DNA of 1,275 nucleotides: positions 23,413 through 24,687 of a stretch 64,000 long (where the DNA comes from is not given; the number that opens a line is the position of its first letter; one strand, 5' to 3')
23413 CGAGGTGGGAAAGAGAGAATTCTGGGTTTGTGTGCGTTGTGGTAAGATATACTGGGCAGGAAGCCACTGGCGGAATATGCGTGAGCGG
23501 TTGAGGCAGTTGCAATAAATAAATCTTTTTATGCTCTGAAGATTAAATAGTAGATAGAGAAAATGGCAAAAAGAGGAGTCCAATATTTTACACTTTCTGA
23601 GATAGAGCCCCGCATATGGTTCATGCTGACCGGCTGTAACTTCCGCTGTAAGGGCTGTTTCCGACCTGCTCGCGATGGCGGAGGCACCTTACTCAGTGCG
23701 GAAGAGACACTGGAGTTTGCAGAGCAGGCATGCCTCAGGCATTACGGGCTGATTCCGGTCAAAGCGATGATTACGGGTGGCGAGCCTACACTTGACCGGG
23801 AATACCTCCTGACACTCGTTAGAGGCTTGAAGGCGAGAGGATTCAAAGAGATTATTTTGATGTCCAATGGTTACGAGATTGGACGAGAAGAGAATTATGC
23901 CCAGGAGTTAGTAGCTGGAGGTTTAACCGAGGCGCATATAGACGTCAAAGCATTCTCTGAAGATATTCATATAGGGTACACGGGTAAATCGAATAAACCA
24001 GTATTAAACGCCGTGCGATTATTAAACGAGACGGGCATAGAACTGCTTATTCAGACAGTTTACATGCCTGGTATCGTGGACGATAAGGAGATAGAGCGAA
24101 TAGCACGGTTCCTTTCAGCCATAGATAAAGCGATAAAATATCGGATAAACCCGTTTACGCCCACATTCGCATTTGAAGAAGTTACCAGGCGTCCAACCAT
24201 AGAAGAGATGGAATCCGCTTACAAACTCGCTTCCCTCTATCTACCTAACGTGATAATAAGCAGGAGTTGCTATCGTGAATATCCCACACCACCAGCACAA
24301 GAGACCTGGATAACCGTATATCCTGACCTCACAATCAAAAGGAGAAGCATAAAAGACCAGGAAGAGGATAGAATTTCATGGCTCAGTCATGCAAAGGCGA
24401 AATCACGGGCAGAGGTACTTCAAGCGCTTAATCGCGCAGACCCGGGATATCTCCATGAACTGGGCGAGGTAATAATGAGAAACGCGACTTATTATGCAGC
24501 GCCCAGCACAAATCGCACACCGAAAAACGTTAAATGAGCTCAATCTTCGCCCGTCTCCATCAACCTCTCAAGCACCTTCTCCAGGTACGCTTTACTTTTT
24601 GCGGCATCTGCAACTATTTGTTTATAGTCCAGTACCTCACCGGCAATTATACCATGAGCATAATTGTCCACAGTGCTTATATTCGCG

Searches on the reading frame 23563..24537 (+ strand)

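Call 86: search_protein_families(library=pfam, proteins=[window:23563-24537:+], max_evalue=0.00001)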
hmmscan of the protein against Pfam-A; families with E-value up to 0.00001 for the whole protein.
window:23563-24537:+ (324 aa): 2 families
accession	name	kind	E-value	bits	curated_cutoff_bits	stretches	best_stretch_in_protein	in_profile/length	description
PF04055.27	Radical_SAM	-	1e-20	75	29.5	1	22-184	4-166/166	Radical SAM superfamily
PF13353.11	Fer4_12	-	1.3e-09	38.9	22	1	17-117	7-106/137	4Fe-4S single cluster domain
